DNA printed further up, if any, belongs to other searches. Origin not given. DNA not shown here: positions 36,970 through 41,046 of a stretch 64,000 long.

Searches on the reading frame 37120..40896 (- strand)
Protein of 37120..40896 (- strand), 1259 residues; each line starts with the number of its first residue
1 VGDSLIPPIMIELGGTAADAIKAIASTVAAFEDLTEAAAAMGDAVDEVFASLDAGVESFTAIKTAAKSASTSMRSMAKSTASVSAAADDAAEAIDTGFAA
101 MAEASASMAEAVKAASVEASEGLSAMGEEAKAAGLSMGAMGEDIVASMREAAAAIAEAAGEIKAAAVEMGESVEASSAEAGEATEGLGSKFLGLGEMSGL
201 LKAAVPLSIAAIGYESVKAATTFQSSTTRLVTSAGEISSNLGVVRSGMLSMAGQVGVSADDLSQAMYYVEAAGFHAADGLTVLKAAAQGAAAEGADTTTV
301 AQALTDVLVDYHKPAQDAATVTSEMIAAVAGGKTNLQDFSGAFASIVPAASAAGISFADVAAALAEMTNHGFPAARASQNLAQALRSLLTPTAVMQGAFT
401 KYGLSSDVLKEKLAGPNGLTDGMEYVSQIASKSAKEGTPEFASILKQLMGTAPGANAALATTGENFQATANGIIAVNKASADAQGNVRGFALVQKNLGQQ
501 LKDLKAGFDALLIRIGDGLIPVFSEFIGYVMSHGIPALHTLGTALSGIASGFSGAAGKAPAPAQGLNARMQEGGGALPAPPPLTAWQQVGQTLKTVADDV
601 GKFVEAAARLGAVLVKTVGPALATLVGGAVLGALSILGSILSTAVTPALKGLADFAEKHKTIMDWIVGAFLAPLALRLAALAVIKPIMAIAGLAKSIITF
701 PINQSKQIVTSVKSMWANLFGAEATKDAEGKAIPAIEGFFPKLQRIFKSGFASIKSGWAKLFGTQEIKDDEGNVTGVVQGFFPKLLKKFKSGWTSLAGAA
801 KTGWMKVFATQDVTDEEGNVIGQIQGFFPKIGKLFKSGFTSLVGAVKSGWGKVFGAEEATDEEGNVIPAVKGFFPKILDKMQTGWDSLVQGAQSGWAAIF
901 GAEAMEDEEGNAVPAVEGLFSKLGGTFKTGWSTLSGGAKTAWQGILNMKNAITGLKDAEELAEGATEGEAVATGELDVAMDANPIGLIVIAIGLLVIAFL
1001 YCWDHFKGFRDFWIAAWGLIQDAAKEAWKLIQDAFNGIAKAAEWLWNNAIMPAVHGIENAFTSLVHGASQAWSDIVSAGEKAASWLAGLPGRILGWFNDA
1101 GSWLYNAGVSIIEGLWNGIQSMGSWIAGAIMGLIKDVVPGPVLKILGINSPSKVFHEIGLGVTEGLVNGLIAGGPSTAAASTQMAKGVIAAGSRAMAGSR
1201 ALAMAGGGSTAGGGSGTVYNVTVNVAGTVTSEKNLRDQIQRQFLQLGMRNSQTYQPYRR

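Call 19: search_protein_families(library=phrogs, proteins=[window:37120-40896:-], max_evalue=0.001)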
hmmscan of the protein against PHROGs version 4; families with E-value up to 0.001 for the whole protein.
window:37120-40896:- (1259 aa): 23 families
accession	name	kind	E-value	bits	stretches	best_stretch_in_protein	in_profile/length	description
phrog_1272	-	tail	1.2e-54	186.7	3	203-899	246-904/1606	tail length tape measure protein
phrog_2723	-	tail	1.6e-44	153.2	2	143-429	94-393/1578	tail length tape measure protein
phrog_58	-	tail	1.9e-44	153.4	2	977-1249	621-1044/1544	tail length tape measure protein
phrog_167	-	tail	1.8e-39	136.4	1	145-1141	210-992/1555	tail length tape measure protein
phrog_1533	-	tail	3.6e-37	128.6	1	149-731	172-695/1688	tail length tape measure protein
phrog_991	-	tail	1.8e-36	126.3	2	153-955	220-819/1966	tail length tape measure protein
phrog_5493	-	tail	8e-34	118.1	2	162-405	16-255/1102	tail length tape measure protein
phrog_305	-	tail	1.1e-32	114.7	2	868-1215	507-769/1001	tail length tape measure protein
phrog_4704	-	tail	3.1e-25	89.9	1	203-531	202-519/625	tail length tape measure protein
phrog_1293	-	tail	3.3e-16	59.3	1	177-526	142-492/1424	tail length tape measure protein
phrog_28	-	tail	9.7e-15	55.2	1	15-1245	134-760/1228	tail length tape measure protein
phrog_971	-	lysis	1.1e-14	55.1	1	731-1147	355-716/1338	endolysin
phrog_36688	-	tail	1.8e-14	53.2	1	244-512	99-354/1600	tail length tape measure protein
phrog_8462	-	tail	1.2e-12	48.4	1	971-1237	293-563/672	tail length tape measure protein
phrog_5448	-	tail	1.4e-10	39.8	1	1020-1226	1840-2043/3103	tail length tape measure protein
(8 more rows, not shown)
